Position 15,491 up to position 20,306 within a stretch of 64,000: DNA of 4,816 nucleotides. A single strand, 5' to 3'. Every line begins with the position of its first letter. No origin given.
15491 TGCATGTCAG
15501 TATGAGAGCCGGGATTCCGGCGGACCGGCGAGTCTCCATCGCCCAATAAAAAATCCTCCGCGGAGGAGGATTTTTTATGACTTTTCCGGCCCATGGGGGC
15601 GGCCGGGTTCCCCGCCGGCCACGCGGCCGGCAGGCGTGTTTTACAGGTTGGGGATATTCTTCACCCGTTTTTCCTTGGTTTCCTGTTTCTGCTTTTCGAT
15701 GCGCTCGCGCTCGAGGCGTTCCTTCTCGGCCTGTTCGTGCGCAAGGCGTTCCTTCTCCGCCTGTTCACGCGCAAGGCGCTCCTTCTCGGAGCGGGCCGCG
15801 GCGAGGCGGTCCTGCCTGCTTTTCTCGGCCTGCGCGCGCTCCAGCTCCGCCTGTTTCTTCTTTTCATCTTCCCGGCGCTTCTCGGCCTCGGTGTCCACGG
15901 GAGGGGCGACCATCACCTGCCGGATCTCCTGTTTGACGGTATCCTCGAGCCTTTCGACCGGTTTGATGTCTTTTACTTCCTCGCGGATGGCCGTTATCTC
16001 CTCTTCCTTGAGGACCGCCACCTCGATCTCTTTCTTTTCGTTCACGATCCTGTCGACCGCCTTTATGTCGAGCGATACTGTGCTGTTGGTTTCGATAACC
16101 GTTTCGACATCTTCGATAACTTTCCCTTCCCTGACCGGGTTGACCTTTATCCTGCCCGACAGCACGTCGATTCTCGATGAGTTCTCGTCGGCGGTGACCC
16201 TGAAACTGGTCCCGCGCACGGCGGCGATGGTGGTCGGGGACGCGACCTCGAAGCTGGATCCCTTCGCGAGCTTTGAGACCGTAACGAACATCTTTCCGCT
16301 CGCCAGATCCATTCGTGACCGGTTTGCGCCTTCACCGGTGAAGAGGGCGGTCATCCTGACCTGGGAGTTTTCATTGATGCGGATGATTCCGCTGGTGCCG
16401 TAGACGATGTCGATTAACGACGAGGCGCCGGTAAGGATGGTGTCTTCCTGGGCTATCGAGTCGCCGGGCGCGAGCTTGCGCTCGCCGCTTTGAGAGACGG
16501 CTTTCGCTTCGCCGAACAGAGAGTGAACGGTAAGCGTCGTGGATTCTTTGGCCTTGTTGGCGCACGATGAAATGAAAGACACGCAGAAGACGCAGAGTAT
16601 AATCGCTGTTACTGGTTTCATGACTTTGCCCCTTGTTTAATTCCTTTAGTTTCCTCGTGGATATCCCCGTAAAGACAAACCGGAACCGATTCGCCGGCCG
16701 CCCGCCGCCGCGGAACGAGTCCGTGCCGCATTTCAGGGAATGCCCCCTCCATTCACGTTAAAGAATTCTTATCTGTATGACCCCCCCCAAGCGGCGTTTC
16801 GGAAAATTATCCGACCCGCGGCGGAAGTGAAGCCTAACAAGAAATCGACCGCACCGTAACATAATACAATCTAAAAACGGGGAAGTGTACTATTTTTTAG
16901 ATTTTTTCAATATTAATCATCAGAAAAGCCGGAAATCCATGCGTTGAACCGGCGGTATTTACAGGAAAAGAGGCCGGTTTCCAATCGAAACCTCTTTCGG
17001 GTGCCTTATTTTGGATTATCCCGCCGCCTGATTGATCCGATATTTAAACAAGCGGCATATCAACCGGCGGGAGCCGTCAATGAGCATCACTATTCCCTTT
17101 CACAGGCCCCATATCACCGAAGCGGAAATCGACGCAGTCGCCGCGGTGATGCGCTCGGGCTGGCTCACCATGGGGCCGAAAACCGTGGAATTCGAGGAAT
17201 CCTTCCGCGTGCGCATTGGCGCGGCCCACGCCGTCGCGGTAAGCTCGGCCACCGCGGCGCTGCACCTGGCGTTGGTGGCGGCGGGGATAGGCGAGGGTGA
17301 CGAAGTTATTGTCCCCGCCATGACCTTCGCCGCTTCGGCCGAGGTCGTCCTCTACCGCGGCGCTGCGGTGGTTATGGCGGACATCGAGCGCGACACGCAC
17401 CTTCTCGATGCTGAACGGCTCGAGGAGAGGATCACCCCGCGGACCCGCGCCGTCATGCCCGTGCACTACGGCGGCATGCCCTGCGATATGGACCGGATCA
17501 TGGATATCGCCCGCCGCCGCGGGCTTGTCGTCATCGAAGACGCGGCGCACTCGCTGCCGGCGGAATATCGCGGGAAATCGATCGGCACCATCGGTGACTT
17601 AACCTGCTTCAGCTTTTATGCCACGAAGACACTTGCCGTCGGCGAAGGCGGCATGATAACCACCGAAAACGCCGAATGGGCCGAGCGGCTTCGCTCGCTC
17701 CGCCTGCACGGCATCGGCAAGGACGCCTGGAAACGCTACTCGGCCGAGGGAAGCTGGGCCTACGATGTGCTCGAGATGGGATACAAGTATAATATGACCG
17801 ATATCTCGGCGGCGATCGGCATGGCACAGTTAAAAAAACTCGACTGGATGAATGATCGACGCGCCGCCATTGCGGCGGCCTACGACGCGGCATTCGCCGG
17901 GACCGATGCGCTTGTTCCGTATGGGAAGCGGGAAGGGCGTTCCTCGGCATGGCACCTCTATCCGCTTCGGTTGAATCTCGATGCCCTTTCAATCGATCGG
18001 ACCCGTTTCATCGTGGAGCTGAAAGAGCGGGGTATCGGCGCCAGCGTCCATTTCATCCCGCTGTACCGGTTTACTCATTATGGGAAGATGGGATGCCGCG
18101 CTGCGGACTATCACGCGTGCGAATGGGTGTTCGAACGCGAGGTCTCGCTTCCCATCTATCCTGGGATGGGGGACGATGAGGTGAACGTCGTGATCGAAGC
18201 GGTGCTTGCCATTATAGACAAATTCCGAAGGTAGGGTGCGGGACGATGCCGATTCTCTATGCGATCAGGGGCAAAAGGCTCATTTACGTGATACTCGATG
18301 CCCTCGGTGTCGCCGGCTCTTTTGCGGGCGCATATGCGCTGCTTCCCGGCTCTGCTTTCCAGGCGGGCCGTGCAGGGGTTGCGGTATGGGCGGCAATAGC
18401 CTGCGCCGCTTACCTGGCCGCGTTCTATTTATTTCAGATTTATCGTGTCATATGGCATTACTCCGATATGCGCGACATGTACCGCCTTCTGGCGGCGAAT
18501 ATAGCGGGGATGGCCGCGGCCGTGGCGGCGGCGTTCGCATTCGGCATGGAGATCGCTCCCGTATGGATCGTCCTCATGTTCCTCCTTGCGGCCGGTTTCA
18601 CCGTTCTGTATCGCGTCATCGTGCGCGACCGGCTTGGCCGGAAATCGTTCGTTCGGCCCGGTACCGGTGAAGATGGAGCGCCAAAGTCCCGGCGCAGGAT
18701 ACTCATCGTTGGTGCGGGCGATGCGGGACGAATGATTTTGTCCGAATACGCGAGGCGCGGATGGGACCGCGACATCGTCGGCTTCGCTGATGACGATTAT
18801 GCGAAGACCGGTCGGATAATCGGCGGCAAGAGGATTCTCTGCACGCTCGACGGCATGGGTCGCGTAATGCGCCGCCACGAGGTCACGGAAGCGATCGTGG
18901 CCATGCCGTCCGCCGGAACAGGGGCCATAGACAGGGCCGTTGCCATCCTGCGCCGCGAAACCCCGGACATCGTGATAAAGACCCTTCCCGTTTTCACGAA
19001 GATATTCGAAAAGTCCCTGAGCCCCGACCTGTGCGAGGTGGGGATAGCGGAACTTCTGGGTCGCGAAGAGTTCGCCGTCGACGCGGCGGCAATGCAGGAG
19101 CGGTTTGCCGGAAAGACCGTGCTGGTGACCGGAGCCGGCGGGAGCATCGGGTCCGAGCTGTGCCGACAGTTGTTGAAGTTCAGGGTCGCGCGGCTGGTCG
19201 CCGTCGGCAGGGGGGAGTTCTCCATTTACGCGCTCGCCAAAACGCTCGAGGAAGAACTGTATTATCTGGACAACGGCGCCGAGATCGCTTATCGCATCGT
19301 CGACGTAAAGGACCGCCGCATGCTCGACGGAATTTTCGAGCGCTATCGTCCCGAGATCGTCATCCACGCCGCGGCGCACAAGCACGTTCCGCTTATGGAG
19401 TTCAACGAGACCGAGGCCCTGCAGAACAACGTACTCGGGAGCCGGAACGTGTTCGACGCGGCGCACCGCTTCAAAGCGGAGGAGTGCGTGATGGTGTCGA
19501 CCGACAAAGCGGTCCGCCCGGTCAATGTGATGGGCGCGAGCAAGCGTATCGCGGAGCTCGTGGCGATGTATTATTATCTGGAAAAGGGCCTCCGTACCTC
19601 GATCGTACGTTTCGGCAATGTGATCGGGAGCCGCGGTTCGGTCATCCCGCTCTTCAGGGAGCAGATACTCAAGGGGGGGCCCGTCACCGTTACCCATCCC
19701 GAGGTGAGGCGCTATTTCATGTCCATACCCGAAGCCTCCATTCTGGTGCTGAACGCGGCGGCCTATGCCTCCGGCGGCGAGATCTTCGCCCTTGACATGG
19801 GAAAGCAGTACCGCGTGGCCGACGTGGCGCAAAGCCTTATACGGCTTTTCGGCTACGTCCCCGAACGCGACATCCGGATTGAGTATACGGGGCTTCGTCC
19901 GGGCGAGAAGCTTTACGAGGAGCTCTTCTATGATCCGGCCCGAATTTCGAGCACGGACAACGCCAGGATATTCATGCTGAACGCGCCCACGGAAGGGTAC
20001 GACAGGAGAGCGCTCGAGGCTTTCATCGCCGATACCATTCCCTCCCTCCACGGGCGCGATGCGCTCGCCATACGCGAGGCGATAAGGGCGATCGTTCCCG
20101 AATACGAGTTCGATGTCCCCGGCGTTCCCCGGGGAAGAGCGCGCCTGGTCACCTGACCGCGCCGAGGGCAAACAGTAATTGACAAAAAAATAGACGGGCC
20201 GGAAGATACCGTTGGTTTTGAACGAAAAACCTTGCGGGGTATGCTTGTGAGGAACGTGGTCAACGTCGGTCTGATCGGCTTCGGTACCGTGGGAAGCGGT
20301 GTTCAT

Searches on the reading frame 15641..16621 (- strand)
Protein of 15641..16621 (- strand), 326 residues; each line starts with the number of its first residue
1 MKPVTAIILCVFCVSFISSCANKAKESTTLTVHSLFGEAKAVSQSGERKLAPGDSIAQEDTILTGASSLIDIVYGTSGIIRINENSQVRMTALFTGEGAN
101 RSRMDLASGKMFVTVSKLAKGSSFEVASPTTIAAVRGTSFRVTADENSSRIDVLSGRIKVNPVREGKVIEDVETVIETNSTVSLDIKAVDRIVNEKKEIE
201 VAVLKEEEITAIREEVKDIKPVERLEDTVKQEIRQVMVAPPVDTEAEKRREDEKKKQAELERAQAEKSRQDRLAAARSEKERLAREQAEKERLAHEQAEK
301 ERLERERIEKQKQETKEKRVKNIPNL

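Call 49: search_protein_families(library=pfam, proteins=[window:15641-16621:-], max_evalue=0.00001)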
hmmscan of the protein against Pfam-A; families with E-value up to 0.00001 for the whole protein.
window:15641-16621:- (326 aa): 1 family
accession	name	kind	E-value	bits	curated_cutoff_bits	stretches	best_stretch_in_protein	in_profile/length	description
PF04773.18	FecR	-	5.2e-16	59.3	24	1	60-159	1-97/97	FecR protein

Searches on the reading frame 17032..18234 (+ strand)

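Call 49: search_protein_families(library=pfam, proteins=[window:17032-18234:+], max_evalue=0.00001)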
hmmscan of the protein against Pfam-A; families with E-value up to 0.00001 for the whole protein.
window:17032-18234:+ (400 aa): 2 families
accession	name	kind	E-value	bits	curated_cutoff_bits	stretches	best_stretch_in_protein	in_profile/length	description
PF01041.23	DegT_DnrJ_EryC1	-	4.7e-126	421.3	19.8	1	27-391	2-359/360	DegT/DnrJ/EryC1/StrS aminotransferase family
PF00155.27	Aminotran_1_2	-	4.8e-06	26.4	19.7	1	52-174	45-189/361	Aminotransferase class I and II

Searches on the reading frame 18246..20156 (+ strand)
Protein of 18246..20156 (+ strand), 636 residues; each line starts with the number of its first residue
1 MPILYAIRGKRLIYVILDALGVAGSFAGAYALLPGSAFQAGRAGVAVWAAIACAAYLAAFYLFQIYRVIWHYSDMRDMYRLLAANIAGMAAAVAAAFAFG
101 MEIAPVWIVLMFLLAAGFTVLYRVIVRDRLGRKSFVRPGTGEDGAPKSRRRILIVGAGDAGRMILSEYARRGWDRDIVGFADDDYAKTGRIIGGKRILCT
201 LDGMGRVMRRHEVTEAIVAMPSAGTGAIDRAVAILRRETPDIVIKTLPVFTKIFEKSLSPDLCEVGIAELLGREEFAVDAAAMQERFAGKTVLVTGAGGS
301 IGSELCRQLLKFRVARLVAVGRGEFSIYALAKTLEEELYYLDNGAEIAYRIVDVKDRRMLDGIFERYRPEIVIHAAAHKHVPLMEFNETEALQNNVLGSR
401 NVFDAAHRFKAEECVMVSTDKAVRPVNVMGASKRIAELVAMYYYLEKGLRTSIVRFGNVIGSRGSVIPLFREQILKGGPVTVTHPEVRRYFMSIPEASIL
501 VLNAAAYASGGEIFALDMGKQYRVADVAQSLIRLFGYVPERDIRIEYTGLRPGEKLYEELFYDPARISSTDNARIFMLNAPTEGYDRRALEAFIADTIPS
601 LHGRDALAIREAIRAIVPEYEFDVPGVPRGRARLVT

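Call 49: search_protein_families(library=pfam, proteins=[window:18246-20156:+], max_evalue=0.00001)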
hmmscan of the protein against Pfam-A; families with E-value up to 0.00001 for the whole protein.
window:18246-20156:+ (636 aa): 7 families
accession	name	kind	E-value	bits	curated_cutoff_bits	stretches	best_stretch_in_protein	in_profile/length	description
PF02719.21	Polysacc_synt_2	-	2.7e-106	355.5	20.2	1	292-578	1-291/293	Polysaccharide biosynthesis protein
PF01370.27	Epimerase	-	6.8e-22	78.5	20.9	1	292-493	1-213/240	NAD dependent epimerase/dehydratase family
PF16363.11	GDP_Man_Dehyd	-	5.5e-13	49.5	27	1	293-459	1-183/332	GDP-mannose 4,6 dehydratase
PF04321.23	RmlD_sub_bind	-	3.2e-12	46.6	27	1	291-421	2-103/287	RmlD substrate binding domain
PF13727.12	CoA_binding_3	-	1.2e-09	38.9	25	1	64-243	4-172/175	CoA-binding domain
PF01073.25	3Beta_HSD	-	3e-07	30.2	22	1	293-425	1-122/280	3-beta hydroxysteroid dehydrogenase/isomerase family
PF08659.16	KR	-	5.8e-06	26.8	22.6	1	291-418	2-135/180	KR domain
